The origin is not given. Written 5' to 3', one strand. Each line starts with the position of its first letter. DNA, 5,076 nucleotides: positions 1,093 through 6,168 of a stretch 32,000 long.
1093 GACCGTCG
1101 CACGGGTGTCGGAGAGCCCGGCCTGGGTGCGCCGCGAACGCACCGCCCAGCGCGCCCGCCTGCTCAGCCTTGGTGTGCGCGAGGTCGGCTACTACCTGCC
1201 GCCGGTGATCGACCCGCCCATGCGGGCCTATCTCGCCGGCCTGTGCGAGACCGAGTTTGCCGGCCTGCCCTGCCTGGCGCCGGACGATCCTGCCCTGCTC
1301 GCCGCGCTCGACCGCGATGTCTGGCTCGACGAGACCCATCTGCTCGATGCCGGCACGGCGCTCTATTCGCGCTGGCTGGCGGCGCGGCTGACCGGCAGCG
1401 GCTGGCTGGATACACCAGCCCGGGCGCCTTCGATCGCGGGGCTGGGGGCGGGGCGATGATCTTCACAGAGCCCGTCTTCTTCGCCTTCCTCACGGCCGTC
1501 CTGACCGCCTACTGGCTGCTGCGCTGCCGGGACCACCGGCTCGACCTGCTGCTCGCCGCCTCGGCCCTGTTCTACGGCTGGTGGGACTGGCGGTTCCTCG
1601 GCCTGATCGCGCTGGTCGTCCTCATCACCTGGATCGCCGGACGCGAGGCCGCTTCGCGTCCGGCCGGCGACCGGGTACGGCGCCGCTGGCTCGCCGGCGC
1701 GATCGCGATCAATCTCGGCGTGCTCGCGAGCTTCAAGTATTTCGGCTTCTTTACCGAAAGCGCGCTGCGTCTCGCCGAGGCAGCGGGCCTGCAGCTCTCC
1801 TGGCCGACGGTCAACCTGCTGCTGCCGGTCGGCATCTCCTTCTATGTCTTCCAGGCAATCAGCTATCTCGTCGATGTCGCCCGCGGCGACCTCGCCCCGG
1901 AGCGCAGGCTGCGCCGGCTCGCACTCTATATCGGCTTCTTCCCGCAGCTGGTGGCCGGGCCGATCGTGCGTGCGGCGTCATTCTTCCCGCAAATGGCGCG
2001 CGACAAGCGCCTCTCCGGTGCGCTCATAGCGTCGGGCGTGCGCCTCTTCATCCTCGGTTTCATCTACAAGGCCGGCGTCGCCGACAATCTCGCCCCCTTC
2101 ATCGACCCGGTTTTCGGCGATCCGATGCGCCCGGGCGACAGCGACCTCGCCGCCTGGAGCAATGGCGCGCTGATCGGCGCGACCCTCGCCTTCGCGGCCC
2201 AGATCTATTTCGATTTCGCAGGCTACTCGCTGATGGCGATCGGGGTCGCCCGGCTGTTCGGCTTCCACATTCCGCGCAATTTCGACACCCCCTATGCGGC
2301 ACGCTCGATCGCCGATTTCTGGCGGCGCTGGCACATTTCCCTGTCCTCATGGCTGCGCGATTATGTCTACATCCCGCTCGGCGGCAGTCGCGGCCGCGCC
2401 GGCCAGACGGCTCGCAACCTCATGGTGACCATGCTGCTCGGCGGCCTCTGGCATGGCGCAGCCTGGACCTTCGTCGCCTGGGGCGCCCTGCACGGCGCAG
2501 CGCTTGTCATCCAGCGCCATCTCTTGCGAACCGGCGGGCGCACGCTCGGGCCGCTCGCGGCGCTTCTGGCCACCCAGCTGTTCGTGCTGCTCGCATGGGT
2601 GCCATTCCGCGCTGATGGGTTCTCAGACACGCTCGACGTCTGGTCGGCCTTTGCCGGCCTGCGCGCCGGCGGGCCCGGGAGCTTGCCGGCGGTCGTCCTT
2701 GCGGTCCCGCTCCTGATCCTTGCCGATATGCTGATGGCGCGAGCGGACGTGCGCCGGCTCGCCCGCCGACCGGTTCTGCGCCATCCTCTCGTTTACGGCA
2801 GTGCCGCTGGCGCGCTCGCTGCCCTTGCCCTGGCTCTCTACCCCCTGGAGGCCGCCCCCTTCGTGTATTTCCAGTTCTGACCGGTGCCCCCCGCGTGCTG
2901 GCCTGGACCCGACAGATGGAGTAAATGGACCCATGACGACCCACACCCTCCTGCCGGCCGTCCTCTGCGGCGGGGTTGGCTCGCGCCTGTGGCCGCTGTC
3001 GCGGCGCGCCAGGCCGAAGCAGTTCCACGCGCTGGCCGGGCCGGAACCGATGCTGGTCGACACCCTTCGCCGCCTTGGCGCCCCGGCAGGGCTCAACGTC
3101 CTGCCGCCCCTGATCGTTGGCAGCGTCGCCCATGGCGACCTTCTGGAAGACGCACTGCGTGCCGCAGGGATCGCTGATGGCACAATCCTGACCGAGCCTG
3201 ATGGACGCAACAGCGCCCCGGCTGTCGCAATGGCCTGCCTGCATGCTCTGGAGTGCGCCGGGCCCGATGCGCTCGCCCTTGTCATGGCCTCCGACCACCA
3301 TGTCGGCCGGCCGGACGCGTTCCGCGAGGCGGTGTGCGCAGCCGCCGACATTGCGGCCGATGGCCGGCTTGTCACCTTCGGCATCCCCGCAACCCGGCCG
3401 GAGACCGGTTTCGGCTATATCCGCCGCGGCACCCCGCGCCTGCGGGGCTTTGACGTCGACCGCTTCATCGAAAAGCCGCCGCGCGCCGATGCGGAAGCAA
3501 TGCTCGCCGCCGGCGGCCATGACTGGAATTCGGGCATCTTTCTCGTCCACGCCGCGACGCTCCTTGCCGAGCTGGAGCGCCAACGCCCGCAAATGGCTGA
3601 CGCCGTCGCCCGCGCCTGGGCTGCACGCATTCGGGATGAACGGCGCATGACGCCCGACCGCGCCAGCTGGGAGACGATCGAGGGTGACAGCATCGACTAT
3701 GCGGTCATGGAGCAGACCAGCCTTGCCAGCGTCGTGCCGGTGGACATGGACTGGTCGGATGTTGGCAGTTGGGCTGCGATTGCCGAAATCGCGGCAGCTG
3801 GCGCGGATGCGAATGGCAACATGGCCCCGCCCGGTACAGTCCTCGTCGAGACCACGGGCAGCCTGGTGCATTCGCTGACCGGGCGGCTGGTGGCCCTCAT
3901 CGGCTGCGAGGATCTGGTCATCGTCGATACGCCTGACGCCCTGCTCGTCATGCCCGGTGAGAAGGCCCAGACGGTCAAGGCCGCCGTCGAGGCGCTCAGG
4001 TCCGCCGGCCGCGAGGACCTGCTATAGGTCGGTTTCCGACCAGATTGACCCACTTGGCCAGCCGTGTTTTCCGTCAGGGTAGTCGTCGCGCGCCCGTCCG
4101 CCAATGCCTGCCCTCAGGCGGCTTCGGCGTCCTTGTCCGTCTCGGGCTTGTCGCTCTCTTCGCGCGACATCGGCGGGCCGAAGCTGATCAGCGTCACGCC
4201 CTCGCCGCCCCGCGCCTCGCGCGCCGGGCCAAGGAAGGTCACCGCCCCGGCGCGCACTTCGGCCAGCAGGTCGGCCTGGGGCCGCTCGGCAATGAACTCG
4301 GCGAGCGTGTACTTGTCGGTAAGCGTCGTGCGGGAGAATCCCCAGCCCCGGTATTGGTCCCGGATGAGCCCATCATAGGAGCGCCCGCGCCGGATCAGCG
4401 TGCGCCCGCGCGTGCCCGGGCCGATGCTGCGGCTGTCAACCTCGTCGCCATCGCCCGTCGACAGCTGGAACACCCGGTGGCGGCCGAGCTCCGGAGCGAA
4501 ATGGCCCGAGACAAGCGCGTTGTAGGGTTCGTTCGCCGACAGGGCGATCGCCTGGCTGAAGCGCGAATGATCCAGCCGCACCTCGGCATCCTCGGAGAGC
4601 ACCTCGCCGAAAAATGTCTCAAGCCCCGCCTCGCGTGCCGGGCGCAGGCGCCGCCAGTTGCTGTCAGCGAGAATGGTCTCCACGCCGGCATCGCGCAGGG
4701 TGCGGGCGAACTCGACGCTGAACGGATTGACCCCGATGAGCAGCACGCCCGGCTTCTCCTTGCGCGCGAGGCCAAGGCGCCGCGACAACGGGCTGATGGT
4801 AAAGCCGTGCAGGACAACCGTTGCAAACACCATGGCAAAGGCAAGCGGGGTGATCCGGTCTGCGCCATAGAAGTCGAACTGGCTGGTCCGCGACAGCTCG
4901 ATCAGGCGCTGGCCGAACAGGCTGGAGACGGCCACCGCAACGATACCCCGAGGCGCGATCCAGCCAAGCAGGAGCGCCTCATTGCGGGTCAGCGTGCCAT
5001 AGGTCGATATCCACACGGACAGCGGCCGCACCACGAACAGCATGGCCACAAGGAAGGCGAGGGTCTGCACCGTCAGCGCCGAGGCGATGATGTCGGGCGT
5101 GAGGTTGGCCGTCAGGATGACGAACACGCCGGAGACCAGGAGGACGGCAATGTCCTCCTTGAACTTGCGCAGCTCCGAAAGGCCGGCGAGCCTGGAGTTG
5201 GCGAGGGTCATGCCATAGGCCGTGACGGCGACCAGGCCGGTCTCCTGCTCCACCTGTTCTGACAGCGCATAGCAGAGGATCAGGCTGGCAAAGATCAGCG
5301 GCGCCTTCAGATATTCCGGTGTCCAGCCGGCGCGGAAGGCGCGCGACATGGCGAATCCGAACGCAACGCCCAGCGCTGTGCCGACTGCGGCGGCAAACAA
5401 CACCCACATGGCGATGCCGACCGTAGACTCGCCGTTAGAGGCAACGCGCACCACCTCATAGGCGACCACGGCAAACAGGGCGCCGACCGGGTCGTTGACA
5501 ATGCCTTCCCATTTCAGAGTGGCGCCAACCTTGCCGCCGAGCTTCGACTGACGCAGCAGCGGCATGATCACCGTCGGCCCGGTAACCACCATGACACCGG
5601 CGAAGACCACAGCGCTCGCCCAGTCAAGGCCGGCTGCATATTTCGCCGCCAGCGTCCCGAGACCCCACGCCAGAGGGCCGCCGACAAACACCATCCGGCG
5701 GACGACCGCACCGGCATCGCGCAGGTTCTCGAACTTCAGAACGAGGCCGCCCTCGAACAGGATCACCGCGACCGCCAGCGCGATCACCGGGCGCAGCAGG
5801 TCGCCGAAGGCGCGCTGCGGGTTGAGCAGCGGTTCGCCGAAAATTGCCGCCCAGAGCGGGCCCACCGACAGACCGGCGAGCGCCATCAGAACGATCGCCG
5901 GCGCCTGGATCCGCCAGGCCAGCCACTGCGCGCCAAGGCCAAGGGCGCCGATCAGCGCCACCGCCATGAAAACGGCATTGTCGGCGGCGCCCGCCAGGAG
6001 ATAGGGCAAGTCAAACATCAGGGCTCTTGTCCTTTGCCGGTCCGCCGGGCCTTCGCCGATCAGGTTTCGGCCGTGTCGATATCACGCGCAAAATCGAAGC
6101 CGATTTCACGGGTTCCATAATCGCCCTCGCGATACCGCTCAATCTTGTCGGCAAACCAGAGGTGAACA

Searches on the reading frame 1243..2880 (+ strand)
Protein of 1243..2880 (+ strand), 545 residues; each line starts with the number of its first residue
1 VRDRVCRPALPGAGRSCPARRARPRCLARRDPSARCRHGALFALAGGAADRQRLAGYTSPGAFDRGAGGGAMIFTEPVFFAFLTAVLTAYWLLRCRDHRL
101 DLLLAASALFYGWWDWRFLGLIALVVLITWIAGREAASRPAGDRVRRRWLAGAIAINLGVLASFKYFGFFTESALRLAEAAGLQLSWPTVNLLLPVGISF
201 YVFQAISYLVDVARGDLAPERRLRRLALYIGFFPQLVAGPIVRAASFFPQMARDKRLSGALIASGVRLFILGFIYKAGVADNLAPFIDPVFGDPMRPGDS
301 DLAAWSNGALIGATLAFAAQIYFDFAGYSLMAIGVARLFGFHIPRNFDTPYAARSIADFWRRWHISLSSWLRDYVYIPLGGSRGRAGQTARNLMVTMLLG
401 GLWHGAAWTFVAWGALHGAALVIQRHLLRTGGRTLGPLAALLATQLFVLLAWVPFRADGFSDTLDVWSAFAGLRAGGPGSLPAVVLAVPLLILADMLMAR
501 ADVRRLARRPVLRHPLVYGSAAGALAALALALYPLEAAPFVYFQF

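Call 55: search_protein_families(library=pfam, proteins=[window:1243-2880:+], max_evalue=0.00001)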
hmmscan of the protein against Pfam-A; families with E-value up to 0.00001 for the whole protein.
window:1243-2880:+ (545 aa): 1 family
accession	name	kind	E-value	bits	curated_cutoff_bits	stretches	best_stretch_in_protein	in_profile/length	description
PF03062.24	MBOAT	-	2e-32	113.3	27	1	227-425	85-295/337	MBOAT, membrane-bound O-acyltransferase family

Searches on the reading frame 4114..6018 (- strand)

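Call 55: search_protein_families(library=pfam, proteins=[window:4114-6018:-], max_evalue=0.00001)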
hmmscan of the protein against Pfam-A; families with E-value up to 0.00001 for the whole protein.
window:4114-6018:- (634 aa): 1 family
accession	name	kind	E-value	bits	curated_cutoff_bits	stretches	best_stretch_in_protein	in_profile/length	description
PF00999.27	Na_H_Exchanger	-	4.3e-35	121.7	26.2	1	30-412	9-373/375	Sodium/hydrogen exchanger, transmembrane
